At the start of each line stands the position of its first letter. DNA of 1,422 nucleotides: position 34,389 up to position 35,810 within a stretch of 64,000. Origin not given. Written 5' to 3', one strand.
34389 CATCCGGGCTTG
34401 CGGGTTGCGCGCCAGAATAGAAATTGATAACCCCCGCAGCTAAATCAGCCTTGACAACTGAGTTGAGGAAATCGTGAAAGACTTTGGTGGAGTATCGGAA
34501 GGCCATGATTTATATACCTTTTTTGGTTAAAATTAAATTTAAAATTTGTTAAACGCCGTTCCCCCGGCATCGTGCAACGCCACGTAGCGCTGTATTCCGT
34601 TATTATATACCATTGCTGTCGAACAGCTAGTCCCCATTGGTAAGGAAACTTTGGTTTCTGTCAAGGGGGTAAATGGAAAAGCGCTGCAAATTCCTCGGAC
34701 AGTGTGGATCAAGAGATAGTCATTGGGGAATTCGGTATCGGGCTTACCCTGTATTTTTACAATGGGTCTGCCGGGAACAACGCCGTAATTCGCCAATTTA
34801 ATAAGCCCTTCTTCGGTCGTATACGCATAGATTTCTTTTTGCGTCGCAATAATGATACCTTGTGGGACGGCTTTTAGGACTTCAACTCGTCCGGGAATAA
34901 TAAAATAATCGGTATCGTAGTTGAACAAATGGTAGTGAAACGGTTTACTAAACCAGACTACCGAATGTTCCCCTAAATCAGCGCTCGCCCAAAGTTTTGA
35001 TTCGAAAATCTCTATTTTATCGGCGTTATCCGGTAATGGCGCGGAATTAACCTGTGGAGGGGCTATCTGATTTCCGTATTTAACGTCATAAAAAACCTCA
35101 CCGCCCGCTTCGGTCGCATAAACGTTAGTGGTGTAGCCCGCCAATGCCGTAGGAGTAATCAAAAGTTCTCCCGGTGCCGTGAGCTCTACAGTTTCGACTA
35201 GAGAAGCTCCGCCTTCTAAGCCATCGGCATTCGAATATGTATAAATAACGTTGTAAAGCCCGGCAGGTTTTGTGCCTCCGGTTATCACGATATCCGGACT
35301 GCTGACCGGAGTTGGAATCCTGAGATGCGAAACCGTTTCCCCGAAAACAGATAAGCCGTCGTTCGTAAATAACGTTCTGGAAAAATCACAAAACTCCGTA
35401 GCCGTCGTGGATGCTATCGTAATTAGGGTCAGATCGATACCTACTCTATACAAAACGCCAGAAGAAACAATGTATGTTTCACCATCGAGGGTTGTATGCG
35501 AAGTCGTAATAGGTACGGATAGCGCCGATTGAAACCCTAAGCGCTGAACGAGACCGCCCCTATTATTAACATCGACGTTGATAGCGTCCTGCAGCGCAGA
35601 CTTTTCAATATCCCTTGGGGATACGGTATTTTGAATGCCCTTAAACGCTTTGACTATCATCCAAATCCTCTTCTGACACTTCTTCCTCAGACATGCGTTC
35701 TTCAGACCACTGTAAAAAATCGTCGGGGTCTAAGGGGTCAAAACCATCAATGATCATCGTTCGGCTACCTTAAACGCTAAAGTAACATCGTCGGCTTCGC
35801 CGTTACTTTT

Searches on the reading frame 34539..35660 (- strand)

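Call 14: search_protein_families(library=phrogs, proteins=[window:34539-35660:-], max_evalue=0.001)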
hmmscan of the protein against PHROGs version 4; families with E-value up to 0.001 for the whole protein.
window:34539-35660:- (373 aa): 1 family
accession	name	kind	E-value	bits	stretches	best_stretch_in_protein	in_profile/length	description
phrog_8040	-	connector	1e-22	81.6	1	4-278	7-303/396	head closure Hc3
